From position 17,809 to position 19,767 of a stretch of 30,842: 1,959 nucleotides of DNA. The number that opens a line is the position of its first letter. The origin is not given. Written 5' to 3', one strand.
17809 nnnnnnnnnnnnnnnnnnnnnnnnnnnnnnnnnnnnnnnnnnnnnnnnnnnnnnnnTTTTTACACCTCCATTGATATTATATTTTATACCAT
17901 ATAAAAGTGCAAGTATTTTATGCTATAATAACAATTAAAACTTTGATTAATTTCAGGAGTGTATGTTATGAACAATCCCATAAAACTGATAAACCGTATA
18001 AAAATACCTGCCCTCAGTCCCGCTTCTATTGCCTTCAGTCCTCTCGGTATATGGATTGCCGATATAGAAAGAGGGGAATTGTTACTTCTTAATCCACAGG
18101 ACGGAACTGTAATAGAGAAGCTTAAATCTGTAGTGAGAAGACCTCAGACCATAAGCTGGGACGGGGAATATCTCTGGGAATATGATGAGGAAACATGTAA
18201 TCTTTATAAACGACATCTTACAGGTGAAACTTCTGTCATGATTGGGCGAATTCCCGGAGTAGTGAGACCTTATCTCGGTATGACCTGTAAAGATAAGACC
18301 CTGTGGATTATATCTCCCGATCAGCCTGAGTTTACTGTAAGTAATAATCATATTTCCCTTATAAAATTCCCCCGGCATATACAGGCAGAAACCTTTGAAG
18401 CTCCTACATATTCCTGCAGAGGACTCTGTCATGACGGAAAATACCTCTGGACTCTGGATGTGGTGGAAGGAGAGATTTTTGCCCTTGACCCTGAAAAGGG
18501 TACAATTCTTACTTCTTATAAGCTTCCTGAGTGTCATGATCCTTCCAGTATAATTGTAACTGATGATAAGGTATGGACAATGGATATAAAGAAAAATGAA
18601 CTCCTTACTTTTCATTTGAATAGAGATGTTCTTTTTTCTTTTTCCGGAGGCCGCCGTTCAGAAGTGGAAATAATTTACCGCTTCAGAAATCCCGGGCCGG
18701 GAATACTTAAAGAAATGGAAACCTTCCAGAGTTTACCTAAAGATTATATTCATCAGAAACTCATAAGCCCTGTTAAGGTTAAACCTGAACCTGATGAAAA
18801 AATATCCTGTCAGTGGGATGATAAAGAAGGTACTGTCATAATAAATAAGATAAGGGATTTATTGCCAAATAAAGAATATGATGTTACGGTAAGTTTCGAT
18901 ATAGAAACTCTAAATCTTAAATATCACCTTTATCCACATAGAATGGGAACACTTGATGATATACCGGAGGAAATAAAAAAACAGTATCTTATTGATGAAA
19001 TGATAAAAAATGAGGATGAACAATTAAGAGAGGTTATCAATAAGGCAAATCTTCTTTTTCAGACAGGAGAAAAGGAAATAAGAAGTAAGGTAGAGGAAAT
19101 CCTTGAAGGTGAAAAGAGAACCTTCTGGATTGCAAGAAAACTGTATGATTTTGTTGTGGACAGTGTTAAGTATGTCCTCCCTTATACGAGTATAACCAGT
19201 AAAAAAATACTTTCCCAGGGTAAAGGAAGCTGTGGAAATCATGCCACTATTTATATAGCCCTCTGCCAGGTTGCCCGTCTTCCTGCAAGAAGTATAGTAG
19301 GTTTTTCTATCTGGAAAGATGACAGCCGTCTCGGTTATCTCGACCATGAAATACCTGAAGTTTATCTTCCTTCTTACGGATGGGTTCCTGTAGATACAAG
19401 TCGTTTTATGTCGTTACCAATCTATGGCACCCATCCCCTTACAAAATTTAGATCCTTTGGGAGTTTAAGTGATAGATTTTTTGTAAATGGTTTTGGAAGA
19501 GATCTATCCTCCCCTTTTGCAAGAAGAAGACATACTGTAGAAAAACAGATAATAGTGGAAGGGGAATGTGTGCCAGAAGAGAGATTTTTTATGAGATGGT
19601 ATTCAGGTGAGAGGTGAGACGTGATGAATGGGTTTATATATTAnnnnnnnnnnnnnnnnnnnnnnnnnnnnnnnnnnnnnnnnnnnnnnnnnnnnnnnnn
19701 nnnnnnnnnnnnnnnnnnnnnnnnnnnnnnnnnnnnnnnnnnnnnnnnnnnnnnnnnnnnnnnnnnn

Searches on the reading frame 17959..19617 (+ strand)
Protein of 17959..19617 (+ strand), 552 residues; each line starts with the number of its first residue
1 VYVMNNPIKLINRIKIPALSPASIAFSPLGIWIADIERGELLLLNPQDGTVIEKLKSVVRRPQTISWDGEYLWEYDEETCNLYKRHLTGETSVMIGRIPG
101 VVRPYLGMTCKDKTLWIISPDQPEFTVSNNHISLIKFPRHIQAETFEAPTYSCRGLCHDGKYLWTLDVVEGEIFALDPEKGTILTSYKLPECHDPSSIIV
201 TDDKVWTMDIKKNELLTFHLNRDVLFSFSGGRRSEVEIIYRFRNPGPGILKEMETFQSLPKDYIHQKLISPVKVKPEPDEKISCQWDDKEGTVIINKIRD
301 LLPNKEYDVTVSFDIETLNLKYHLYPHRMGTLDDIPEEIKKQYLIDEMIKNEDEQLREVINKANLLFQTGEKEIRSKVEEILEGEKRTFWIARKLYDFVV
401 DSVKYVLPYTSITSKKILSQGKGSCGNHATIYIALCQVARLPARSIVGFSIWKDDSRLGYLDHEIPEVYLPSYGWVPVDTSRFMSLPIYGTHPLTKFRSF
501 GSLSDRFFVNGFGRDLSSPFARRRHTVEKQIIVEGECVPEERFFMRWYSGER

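Call 15: search_protein_families(library=pfam, proteins=[window:17959-19617:+], max_evalue=0.001)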
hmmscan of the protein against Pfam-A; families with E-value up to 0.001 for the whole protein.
window:17959-19617:+ (552 aa): 1 family
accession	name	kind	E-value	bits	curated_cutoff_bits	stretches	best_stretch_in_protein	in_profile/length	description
PF01841.26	Transglut_core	-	1.6e-14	54.5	23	1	378-480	4-108/108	Transglutaminase-like superfamily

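Call 72: search_protein_families(library=padloc, proteins=[window:17959-19617:+], max_evalue=0.01)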
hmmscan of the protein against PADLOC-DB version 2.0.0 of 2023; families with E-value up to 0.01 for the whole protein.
window:17959-19617:+ (552 aa): 0 families
